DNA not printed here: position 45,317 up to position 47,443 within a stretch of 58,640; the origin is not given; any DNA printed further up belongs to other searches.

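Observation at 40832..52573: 12-gene operon for a CDP-activated, probably C-branched 3,6-dideoxyhexose (yersiniose-like) with extra tailoring enzymes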

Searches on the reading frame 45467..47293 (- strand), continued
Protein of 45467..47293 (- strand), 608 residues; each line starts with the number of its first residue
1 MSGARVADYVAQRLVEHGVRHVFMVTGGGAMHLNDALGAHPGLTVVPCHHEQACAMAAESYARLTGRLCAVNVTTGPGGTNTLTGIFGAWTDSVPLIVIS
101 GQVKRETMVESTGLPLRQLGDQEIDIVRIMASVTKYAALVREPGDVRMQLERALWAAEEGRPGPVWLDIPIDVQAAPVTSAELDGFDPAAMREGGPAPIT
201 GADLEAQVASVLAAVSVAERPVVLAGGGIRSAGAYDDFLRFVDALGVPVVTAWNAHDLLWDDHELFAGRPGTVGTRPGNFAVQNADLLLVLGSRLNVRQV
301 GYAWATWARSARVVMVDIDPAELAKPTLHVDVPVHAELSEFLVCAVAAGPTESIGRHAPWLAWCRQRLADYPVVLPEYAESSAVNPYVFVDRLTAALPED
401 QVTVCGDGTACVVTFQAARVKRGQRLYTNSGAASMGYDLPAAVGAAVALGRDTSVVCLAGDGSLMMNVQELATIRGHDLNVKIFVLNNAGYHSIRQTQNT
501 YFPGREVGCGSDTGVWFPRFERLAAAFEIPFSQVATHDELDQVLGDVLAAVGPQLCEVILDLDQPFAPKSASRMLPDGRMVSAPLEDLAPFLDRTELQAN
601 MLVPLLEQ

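Call 29: search_solved_structures(query=window:45467-47293:-, max_evalue=1e-60, show_alignments=4)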
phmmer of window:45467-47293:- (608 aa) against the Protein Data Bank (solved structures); distinct sequences matched with E-value up to 1e-60: 10.
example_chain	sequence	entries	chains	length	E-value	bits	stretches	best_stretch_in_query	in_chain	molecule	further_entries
8rph_A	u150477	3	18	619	4.6e-126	424.9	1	4-602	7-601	Thiamine pyrophosphate-binding protein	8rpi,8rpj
5ahk_A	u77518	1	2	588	1.4e-72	248.3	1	5-561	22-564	ACETOLACTATE SYNTHASE II, LARGE SUBUNIT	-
6lpi_A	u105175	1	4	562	1.1e-67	232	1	7-568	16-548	Acetolactate synthase isozyme 1 large subunit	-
7u25_A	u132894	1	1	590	1.9e-67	231.3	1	6-566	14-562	Acetolactate synthase, chloroplastic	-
3e9y_A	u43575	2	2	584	3.2e-67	230.6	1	6-566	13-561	Acetolactate synthase, chloroplastic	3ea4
7stq_A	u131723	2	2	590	7.6e-67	229.3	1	6-566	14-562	Acetolactate synthase, chloroplastic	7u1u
7tzz_A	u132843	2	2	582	1e-66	228.9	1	6-566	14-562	Acetolactate synthase, chloroplastic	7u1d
6u9h_A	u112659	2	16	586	1e-66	228.9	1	6-566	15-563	Acetolactate synthase, chloroplastic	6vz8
1ybh_A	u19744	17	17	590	1.1e-66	228.8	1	6-566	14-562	Acetolactate synthase, chloroplast | Acetolactate synthase | Acetolactate synthase, chloroplastic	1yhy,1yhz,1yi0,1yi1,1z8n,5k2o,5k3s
8et5_A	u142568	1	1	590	1.3e-66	228.6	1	6-564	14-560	Acetolactate synthase, chloroplastic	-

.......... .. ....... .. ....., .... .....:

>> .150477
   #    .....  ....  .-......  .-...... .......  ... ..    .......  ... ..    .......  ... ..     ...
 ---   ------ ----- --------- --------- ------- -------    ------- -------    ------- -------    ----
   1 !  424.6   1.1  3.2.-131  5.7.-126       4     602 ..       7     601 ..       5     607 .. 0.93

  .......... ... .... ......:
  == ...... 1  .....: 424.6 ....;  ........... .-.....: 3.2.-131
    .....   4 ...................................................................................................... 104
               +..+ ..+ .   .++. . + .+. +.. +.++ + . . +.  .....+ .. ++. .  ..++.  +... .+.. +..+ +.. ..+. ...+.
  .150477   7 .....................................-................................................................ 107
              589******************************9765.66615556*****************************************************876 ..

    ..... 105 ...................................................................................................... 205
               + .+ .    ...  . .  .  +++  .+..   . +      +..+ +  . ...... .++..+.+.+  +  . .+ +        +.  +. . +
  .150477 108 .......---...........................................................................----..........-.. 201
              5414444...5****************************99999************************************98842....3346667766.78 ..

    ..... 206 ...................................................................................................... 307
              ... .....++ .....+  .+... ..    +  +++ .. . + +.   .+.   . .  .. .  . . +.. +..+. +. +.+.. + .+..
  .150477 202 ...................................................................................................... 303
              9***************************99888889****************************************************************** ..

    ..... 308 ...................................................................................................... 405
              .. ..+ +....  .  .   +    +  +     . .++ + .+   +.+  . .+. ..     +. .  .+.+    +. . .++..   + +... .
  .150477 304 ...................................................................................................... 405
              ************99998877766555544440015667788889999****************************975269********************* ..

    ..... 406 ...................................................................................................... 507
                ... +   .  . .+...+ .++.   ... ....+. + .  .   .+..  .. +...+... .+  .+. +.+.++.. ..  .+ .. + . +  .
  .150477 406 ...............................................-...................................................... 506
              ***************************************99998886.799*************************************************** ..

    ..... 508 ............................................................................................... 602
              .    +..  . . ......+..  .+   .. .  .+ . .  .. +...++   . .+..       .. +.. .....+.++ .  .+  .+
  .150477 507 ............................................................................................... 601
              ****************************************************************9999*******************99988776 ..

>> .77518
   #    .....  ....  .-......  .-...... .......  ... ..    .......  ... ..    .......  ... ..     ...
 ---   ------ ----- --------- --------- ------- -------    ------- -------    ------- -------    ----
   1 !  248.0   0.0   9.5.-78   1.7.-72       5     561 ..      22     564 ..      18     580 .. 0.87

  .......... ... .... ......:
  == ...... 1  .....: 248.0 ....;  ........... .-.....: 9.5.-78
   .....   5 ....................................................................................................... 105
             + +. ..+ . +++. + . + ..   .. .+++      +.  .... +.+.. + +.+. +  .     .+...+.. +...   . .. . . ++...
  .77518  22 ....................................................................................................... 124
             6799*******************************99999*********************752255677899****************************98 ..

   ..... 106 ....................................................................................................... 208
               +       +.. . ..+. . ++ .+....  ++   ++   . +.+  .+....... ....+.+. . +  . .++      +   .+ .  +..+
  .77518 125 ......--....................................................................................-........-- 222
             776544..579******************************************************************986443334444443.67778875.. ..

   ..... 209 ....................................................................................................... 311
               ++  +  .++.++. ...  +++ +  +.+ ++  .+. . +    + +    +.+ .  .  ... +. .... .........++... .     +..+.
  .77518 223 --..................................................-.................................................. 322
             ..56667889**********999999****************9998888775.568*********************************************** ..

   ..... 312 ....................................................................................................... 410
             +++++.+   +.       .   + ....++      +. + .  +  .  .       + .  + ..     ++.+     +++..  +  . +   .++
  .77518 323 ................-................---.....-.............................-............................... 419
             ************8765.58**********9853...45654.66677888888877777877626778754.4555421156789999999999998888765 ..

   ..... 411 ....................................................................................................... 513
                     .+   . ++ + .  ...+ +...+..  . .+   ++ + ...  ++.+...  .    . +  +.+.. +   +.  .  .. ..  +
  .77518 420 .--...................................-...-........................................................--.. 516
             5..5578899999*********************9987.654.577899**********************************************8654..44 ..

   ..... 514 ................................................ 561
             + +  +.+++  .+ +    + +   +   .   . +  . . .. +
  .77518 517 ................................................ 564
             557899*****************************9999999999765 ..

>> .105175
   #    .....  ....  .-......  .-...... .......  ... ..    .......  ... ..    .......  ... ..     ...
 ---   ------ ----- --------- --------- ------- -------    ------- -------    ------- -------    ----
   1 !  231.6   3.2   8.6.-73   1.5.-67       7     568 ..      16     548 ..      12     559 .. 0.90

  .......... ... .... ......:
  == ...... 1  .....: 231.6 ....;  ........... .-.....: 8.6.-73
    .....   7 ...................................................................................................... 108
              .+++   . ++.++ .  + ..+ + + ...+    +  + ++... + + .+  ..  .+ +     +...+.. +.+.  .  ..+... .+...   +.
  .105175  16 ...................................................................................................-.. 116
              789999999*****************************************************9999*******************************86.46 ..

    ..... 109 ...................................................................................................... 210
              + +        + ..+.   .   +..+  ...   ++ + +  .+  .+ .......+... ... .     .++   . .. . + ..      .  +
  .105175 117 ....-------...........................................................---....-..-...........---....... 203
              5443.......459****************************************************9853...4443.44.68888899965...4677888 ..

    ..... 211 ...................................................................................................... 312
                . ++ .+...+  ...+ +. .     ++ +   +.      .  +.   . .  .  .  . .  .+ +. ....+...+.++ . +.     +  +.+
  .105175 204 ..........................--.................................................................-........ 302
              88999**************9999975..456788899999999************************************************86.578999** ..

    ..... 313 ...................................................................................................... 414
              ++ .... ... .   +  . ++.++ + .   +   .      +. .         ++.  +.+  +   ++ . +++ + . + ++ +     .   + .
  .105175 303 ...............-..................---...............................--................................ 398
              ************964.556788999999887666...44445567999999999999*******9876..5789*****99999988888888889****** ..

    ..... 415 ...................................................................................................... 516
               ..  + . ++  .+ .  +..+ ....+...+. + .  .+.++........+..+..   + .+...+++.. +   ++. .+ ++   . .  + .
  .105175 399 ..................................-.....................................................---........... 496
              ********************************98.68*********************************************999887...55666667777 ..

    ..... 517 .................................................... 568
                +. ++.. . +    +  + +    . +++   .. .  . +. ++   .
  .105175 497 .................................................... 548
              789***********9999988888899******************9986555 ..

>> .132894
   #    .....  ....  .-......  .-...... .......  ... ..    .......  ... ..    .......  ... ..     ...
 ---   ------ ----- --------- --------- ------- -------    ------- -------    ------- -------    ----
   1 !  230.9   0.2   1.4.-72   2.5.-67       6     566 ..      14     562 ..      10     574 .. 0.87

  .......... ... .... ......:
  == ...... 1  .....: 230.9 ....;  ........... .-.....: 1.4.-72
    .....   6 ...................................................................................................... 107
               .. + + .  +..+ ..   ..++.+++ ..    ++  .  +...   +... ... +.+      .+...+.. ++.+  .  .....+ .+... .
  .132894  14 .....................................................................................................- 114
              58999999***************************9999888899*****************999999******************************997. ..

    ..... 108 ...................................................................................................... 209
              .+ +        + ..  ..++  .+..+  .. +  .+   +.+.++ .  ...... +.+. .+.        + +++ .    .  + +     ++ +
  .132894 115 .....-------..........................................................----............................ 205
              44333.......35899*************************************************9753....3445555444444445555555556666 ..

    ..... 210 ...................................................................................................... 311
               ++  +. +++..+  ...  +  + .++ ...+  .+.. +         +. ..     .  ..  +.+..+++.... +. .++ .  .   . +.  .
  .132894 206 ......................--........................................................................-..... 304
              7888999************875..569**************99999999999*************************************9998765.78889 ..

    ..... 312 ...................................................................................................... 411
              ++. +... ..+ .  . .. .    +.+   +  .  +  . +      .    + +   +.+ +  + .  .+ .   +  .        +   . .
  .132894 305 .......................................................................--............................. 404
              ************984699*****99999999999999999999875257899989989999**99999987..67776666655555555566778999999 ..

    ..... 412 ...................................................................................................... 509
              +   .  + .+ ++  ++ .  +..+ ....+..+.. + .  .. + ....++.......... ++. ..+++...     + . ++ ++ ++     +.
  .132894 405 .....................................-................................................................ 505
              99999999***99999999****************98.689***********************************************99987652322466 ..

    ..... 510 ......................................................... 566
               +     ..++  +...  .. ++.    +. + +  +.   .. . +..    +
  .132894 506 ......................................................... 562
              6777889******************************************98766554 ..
